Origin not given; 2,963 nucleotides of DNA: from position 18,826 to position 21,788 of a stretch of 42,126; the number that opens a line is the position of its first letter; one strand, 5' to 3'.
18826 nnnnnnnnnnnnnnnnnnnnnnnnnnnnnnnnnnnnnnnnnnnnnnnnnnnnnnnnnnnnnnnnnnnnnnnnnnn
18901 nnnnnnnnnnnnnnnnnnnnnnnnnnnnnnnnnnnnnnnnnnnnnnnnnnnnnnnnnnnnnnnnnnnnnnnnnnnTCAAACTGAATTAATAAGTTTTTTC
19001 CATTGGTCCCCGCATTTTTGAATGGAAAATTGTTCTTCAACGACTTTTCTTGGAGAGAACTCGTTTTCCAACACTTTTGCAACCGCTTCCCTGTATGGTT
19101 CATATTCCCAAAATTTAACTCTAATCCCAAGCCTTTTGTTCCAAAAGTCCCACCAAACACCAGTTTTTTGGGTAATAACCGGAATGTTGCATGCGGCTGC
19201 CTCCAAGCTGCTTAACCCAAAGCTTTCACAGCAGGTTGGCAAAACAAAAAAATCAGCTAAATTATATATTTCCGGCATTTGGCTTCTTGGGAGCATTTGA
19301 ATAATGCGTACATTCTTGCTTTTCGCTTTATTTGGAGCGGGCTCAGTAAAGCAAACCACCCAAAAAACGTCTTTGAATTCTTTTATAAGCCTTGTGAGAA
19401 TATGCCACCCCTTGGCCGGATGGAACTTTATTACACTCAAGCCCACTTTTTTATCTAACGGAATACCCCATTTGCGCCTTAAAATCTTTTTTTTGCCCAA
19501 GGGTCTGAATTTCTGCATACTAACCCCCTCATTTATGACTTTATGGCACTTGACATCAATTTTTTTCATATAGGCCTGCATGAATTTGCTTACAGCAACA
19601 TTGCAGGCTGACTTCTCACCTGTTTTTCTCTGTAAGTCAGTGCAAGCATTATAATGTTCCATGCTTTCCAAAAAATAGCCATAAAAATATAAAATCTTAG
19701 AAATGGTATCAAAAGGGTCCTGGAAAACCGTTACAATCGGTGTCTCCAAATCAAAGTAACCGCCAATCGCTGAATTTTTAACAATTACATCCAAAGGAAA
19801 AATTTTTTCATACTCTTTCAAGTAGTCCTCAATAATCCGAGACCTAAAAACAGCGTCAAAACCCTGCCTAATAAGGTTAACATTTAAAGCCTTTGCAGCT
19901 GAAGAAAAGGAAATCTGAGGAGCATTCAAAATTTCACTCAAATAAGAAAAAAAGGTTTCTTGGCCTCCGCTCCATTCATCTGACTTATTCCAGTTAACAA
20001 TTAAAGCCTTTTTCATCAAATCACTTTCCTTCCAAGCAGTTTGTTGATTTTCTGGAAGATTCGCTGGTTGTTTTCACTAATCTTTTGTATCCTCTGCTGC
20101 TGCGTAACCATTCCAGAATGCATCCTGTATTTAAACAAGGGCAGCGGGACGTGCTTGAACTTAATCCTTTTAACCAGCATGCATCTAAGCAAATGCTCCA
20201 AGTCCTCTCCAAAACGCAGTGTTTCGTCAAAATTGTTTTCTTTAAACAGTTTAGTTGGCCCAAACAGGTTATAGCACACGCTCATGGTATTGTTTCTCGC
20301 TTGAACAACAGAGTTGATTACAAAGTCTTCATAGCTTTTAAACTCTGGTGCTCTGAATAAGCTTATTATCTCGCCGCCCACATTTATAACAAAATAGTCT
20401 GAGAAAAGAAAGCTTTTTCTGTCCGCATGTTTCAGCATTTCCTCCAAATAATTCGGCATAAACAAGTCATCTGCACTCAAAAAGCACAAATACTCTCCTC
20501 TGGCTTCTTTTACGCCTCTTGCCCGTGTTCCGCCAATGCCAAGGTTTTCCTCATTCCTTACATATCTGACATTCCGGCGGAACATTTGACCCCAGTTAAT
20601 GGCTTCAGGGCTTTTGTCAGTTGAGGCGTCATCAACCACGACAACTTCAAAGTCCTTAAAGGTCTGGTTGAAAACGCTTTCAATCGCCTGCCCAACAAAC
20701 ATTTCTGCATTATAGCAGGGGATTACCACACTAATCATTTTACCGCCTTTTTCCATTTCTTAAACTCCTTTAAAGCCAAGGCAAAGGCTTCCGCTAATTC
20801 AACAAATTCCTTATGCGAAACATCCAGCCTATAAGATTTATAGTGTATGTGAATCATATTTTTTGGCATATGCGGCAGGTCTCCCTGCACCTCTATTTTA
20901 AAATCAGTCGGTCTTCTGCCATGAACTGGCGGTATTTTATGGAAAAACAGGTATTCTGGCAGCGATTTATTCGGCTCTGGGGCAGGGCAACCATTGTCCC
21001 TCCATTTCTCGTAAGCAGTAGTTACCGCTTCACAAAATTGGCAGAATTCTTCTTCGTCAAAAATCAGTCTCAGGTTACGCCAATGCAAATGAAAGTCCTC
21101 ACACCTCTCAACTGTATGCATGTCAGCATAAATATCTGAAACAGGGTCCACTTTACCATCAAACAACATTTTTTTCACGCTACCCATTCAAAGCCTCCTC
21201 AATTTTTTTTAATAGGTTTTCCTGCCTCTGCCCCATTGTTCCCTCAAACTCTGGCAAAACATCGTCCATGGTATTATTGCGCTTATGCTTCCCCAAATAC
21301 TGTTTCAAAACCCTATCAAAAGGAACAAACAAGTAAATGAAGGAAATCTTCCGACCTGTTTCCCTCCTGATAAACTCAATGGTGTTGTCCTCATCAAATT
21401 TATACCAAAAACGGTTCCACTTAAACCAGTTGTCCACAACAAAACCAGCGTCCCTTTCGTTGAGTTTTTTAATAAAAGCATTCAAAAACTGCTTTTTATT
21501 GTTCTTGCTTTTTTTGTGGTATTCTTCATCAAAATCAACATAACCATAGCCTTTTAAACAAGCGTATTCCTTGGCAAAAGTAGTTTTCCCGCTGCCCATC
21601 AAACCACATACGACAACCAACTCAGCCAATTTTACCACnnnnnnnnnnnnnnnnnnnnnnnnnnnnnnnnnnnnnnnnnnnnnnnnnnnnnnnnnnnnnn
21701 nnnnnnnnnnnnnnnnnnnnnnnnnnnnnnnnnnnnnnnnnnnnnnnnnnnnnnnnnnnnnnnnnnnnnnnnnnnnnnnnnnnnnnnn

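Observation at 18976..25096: Six-kb glycan-biosynthesis island inserted in the middle of the virion operon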

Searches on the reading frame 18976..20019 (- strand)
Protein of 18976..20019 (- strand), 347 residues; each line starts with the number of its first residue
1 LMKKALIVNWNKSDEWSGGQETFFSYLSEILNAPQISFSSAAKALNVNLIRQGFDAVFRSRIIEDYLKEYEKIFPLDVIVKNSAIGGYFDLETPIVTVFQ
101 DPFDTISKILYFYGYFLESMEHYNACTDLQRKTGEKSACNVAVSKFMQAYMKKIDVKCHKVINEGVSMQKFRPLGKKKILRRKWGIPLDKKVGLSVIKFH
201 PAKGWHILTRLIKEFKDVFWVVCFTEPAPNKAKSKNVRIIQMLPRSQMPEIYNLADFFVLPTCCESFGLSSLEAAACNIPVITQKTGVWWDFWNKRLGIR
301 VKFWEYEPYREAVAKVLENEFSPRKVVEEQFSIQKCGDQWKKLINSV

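Call 4: search_protein_families(library=pfam, proteins=[window:18976-20019:-], max_evalue=0.01)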
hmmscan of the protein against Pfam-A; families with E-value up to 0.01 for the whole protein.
window:18976-20019:- (347 aa): 3 families
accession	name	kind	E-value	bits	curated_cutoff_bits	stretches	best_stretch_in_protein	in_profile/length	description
PF00534.26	Glycos_transf_1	-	8.1e-15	55.2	26.4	1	177-326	2-165/172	Glycosyl transferases group 1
PF13692.12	Glyco_trans_1_4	-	1.2e-09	39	27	1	203-287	15-109/142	Glycosyl transferases group 1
PF20706.3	GT4-conflict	-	4.5e-05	23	26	1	253-287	280-315/385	Family 4 Glycosyltransferase in conflict systems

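Call 5: search_protein_families(library=ncbifam, proteins=[window:18976-20019:-], max_evalue=0.01)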
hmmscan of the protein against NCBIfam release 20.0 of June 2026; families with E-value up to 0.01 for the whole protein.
window:18976-20019:- (347 aa): 18 families
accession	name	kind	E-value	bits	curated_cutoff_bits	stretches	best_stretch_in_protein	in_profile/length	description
NF053787.1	GlcN_PG_synth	equivalog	3.8e-14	52.3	480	1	141-331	148-343/361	N-acetylglucosaminyl phosphatidylglycerol synthase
TIGR03449.1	mycothiol_MshA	equivalog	3.3e-12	46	462.5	1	234-321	283-371/406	D-inositol-3-phosphate glycosyltransferase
NF047684.1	TeichurnBiosyTuaC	equivalog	1.2e-11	44.1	550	1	135-331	163-366/391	teichuronic acid biosynthesis protein TuaC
TIGR04047.1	MSMEG_0565_glyc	hypoth_equivalog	3e-11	43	259.85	1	235-288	257-310/373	MSMEG_0565 family glycosyltransferase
TIGR02149.1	glgA_Coryne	subfamily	3.9e-11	42.7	302.4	1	131-287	139-316/391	glycogen synthase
TIGR03999.1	thiol_BshA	equivalog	6.8e-11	41.7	273.7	1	135-319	143-338/375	N-acetyl-alpha-D-glucosaminyl L-malate synthase BshA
TIGR03088.1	stp2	hypoth_equivalog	1.3e-08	34.3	409.05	1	245-344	263-370/374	TIGR03088 family PEP-CTERM/XrtA system glycosyltransferase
NF053513.1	Gtran_IagA_BgsA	equivalog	7e-08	31.8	460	1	147-342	120-326/333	LTA glycolipid anchor biosynthesis glycosyltransferase, IagA/BgsA family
NF038255.1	exopoly_VpsD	equivalog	6.9e-07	28.4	300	1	234-346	262-378/381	VpsD family glycosyltransferase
TIGR02472.1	sucr_P_syn_N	equivalog_domain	3.9e-06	26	576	1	245-320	327-407/439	sucrose-phosphate synthase, putative, glycosyltransferase domain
NF038295.1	EPS_HpsP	equivalog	5.3e-06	25.7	550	1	161-321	180-354/388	hormogonium polysaccharide biosynthesis glycosyltransferase HpsP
TIGR04157.1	glyco_rSAM_CFB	subfamily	9.5e-06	24.8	400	1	153-320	189-367/406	TIGR04157 family glycosyltransferase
NF049987.1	DaglGlyslTfaseDgs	equivalog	1.1e-05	24.6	500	1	143-334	111-308/332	processive diacylglycerol alpha-glucosyltransferase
NF041876.1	EPS_EpsE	equivalog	0.00011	21.6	400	1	235-288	276-329/389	exopolysaccharide biosynthesis GT4 family glycosyltransferase EpsE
NF012028.0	PRK15484.1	subfamily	0.00012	21.3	618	0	160-292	164-315/380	lipopolysaccharide N-acetylglucosaminyltransferase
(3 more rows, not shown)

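Call 87: search_protein_families(library=phrogs, proteins=[window:18976-20016:-], max_evalue=0.001)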
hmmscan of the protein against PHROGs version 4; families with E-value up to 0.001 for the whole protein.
window:18976-20016:- (346 aa): 3 families
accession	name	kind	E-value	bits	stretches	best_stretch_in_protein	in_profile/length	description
phrog_2170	-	moron, auxiliary metabolic gene and host takeover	1.1e-16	61.9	1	137-344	129-370/374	glycosyltransferase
phrog_26352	-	unknown function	3.5e-05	23.8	1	198-284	179-269/346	-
phrog_4356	-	moron, auxiliary metabolic gene and host takeover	9.4e-05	22.8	1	135-282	85-222/307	glycosyltransferase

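Call 88: search_protein_families(library=padloc, proteins=[window:18976-20016:-], max_evalue=0.001)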
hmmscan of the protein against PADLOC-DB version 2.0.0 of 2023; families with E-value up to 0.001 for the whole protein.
window:18976-20016:- (346 aa): 0 families

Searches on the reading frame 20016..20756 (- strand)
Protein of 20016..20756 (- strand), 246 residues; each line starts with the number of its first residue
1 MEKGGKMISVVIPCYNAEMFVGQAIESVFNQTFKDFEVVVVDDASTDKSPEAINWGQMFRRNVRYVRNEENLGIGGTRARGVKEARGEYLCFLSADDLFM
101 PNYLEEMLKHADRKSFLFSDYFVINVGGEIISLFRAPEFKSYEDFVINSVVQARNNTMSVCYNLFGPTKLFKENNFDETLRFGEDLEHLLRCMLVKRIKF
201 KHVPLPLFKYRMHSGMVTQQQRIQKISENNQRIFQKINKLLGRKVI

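Call 4: search_protein_families(library=pfam, proteins=[window:20016-20756:-], max_evalue=0.01)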
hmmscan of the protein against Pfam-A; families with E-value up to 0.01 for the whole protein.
window:20016-20756:- (246 aa): 3 families
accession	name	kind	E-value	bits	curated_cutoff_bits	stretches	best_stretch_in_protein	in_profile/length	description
PF00535.33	Glycos_transf_2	-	1.3e-33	116.7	23.3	1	9-135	1-127/168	Glycosyl transferase family 2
PF10111.15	Glyco_tranf_2_2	-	2.9e-12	47.1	27.3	1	9-115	1-110/276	Glycosyltransferase like family 2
PF13641.12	Glyco_tranf_2_3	-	2e-11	44.8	27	1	8-111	3-111/230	Glycosyltransferase like family 2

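Call 5: search_protein_families(library=ncbifam, proteins=[window:20016-20756:-], max_evalue=0.01)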
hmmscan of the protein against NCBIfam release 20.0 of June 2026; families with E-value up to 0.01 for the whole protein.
window:20016-20756:- (246 aa): 27 families (the best 25 are shown)
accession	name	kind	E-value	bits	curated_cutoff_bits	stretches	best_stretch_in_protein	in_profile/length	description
NF047683.1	TeichurnBiosyTuaG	equivalog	3.5e-28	98.9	400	1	1-153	1-156/252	teichuronic acid biosynthesis protein TuaG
NF007482.0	PRK10073.1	equivalog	4.3e-25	88.4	423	1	5-113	5-112/334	glycosyltransferase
NF050050.1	ProtGlycPglI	equivalog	2.5e-19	69.8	500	1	7-120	3-118/306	GalNAc(5)-diNAcBac-PP-undecaprenol beta-1,3-glucosyltransferase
NF053739.1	GlytfEpsEBac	equivalog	5.5e-19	68.2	450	1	8-114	3-110/265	glycosyltransferase EpsE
NF007453.0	PRK10018.1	equivalog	3.4e-17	63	382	1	4-193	4-190/280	colanic acid biosynthesis glycosyltransferase WcaA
NF041875.1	EPS_EpsD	equivalog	1.5e-16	60.7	370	1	8-112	1-105/325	exopolysaccharide biosynthesis glycosyltransferase EpsD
TIGR04017.1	WcaA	equivalog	1.6e-16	60.8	495.75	1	6-193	5-189/279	colanic acid biosynthesis glycosyltransferase WcaA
TIGR03965.1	mycofact_glyco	equivalog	4.9e-16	58.6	280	1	7-191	75-262/467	mycofactocin biosynthesis glycosyltransferase MftF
TIGR03937.1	PgaC_IcaA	equivalog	2.4e-15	56.4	422.3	1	6-112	45-151/407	poly-beta-1,6-N-acetyl-D-glucosamine synthase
NF041394.1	GtaseAglG_Halo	equivalog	1.4e-13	50.8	440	1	8-140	3-131/304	glucosyl-dolichyl phosphate glucuronosyltransferase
NF038302.1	EPS_HpsE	equivalog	1e-11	44.4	300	1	8-112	3-112/307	hormogonium polysaccharide biosynthesis glycosyltransferase HpsE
TIGR04283.1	glyco_like_mftF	equivalog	2.1e-11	43.8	182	1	8-130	1-115/221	TIGR04283 family arsenosugar biosynthesis glycosyltransferase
NF038299.1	EPS_HpsN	equivalog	6e-11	41.9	425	1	7-108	2-103/317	hormogonium polysaccharide biosynthesis glycosyltransferase HpsN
NF047588.1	GlcsyltransPgfSStrep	equivalog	4.1e-08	32.8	500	1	8-109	3-108/308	glycosyltransferase PgfS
NF010496.0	PRK13915.1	equivalog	4.3e-08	32.6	262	1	3-96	28-126/307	glucosyl-3-phosphoglycerate synthase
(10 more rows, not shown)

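Call 87: search_protein_families(library=phrogs, proteins=[window:20016-20756:-], max_evalue=0.001)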
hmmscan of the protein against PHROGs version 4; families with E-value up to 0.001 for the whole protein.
window:20016-20756:- (246 aa): 7 families
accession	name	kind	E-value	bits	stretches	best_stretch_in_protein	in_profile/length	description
phrog_22088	-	unknown function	3.4e-13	50.3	1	8-112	62-169/377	-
phrog_22739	-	moron, auxiliary metabolic gene and host takeover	4.5e-12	46.6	1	6-112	2-110/327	GtrB-like O-antigen conversion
phrog_841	-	moron, auxiliary metabolic gene and host takeover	1.1e-11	45.9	1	7-111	3-111/309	GtrB-like O-antigen conversion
phrog_14775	-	moron, auxiliary metabolic gene and host takeover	3.9e-09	37.4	1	60-196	36-169/203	glycosyltransferase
phrog_3692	-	moron, auxiliary metabolic gene and host takeover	1.3e-07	33.1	1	8-110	4-110/205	glycosyltransferase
phrog_9549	-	moron, auxiliary metabolic gene and host takeover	2e-05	25.7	1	19-114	14-110/221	glycosyltransferase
phrog_8858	-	moron, auxiliary metabolic gene and host takeover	2.9e-05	24.1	1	57-112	39-100/395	glycosyltransferase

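Call 88: search_protein_families(library=padloc, proteins=[window:20016-20756:-], max_evalue=0.001)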
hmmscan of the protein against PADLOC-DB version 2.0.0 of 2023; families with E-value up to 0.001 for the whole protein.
window:20016-20756:- (246 aa): 0 families

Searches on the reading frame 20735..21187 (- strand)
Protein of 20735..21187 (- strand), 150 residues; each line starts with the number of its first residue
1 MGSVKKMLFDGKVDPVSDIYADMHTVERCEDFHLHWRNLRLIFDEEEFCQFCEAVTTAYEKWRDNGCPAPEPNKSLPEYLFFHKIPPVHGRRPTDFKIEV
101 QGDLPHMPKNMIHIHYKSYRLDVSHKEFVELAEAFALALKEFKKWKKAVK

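Call 4: search_protein_families(library=pfam, proteins=[window:20735-21187:-], max_evalue=0.01)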
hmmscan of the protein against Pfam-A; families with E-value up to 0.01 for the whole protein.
window:20735-21187:- (150 aa): 1 family
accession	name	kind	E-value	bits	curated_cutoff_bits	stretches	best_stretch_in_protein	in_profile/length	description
PF20391.3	DUF6686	-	0.0017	18.8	23.9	0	23-56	16-49/117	Family of unknown function (DUF6686)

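Call 5: search_protein_families(library=ncbifam, proteins=[window:20735-21187:-], max_evalue=0.01)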
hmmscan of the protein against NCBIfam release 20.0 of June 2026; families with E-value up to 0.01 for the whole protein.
window:20735-21187:- (150 aa): 0 families

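Call 78: find_homologous_proteins(query=window:20735-21187:-, max_evalue=0.001)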
Query window:20735-21187:- (150 aa): 32 proteins with E <= 0.001 among 39 candidates.
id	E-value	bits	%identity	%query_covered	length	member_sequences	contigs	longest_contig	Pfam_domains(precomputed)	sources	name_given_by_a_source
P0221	4.9e-101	354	100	100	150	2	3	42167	-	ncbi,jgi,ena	-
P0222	1.7e-71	257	73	99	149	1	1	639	-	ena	-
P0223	4.7e-70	253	73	97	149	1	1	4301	-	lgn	-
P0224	5.7e-65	236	70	98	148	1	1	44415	PF20391.4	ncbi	ncbi:MAG: hypothetical protein ACTSUF_03555 [Candidatus Heimdallarchaeaceae archaeon]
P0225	7.9e-65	236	70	98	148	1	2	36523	-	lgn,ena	-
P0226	2.9e-62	228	66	97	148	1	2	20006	PF20391.4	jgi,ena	-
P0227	5.2e-62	227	66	99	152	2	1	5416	PF20391.4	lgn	-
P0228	6.9e-62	226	65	90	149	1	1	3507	-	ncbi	-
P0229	1.2e-61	225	67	99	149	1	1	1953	PF20391.4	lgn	-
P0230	1.6e-61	225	68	99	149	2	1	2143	-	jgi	-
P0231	3.6e-61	224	68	97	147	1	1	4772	PF20391.4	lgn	-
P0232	1.1e-59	219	65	98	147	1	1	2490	PF20391.4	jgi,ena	-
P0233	1.3e-59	219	67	98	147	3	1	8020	-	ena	-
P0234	1.3e-58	216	64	97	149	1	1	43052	PF20391.4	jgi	-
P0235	3.4e-58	214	64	98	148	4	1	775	-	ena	-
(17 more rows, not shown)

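Call 79: find_encoding_contigs(protein=P0224, flank=10000, max_places=1)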
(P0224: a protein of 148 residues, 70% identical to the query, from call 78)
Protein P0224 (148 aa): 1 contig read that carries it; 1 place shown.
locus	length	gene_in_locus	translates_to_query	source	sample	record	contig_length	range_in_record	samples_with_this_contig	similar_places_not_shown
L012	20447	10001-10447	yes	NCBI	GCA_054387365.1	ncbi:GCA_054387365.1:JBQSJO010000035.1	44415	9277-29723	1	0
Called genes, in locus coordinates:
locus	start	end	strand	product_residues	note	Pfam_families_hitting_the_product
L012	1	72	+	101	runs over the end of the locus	-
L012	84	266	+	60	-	-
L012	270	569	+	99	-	-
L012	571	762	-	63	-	-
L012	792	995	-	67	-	-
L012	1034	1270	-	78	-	-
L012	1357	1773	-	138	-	PF12840:HTH_20 (weak)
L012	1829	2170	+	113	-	-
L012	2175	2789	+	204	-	-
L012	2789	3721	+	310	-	-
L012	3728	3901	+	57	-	-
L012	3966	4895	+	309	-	PF08279:HTH_11 (weak), PF12840:HTH_20 (weak), PF24409:wHTH-PRTase_assc (faint), PF13412:HTH_24 (weak)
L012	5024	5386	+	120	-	-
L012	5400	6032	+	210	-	PF00535:Glycos_transf_2, PF10111:Glyco_tranf_2_2 (weak), PF13641:Glyco_tranf_2_3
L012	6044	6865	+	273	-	-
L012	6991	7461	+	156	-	-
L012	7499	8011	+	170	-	-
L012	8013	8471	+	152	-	-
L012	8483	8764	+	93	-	PF24224:DUF7440 (weak)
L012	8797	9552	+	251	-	PF00535:Glycos_transf_2 (weak)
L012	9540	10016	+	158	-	PF13173:AAA_14 (faint), PF13238:AAA_18, PF13671:AAA_33 (weak), PF01202:SKI (weak)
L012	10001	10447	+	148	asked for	PF20391:DUF6686 (faint)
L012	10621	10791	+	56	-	-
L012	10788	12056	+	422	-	PF13439:Glyco_transf_4, PF13692:Glyco_trans_1_4, PF00534:Glycos_transf_1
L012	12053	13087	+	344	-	PF04055:Radical_SAM, PF13186:SPASM (weak)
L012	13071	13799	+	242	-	PF13641:Glyco_tranf_2_3, PF00535:Glycos_transf_2, PF10111:Glyco_tranf_2_2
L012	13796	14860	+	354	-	PF13439:Glyco_transf_4, PF00534:Glycos_transf_1, PF13692:Glyco_trans_1_4, PF20706:GT4-conflict (weak)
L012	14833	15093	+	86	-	-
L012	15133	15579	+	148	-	-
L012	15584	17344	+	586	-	-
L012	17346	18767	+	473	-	PF13229:Beta_helix, PF02369:Big_1 (faint), PF13620:CarboxypepD_reg (faint)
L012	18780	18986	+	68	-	-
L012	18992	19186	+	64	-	-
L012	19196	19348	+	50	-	-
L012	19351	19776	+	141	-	-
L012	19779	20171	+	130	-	-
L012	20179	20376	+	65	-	-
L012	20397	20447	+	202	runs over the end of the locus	-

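Call 87: search_protein_families(library=phrogs, proteins=[window:20735-21187:-], max_evalue=0.001)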
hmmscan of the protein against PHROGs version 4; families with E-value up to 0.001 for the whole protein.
window:20735-21187:- (150 aa): 0 families

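Call 88: search_protein_families(library=padloc, proteins=[window:20735-21187:-], max_evalue=0.001)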
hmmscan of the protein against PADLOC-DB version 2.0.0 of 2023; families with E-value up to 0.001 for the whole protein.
window:20735-21187:- (150 aa): 0 families

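Call 102: search_solved_structures(query=A5, max_evalue=1)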
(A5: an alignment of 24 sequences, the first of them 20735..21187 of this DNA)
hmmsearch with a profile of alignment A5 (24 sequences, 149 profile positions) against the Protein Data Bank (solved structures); distinct sequences matched with E-value up to 1: 1.
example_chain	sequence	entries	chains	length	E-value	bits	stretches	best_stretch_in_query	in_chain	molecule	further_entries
8xi2_J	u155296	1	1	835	0.66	13.3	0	20-85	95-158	Crooked neck protein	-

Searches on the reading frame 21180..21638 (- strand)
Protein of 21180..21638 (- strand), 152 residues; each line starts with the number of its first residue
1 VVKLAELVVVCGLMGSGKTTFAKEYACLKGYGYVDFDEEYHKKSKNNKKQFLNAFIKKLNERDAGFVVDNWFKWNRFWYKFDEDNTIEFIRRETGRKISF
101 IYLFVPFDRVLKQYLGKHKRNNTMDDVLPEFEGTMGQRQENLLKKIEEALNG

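Call 4: search_protein_families(library=pfam, proteins=[window:21180-21638:-], max_evalue=0.01)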
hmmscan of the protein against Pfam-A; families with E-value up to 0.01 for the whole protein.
window:21180-21638:- (152 aa): 7 families
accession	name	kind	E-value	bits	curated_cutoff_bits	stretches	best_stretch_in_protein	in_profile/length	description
PF13238.12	AAA_18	-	2e-05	25.5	29.4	1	8-76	1-68/128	AAA domain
PF13173.12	AAA_14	-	2.6e-05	24.6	27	1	7-69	4-69/129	AAA domain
PF01202.28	SKI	-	4.3e-05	24.1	22.1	1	14-53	1-40/159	Shikimate kinase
PF13671.12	AAA_33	-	0.00013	22.7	27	1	7-48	1-42/143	AAA domain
PF13207.12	AAA_17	-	0.00023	21.9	27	0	31-126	37-131/136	AAA domain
PF13401.12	AAA_22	-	0.00099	19.9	27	1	5-63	5-62/130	AAA domain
PF01712.25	dNK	-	0.0097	16.1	27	0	9-59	2-49/203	Deoxynucleoside kinase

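Call 5: search_protein_families(library=ncbifam, proteins=[window:21180-21638:-], max_evalue=0.01)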
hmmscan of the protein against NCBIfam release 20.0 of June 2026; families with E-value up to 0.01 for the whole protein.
window:21180-21638:- (152 aa): 6 families
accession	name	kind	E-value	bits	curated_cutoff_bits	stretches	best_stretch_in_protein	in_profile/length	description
NF010552.0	PRK13946.1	equivalog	0.00069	19.3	186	1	6-45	24-63/198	shikimate kinase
NF010556.0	PRK13951.1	equivalog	0.0011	17.9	560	1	9-50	4-45/492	bifunctional shikimate kinase AroK/3-dehydroquinate synthase AroB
NF010553.0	PRK13947.1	equivalog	0.0016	18.7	204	1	8-47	4-43/173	shikimate kinase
TIGR01663.1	PNK-3'Pase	equivalog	0.0021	16.5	502.8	1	5-37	364-396/520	bifunctional polynucleotide phosphatase/kinase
TIGR01313.1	therm_gnt_kin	subfamily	0.0051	16.6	113.75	0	8-45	1-37/164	gluconokinase, GntK/IdnK-type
NF010555.0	PRK13949.1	equivalog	0.0076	16.4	180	0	8-41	4-35/175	shikimate kinase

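Call 87: search_protein_families(library=phrogs, proteins=[window:21180-21629:-], max_evalue=0.001)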
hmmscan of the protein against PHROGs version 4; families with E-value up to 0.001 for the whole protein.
window:21180-21629:- (149 aa): 0 families

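Call 88: search_protein_families(library=padloc, proteins=[window:21180-21629:-], max_evalue=0.001)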
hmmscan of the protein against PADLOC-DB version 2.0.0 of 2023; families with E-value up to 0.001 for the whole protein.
window:21180-21629:- (149 aa): 0 families
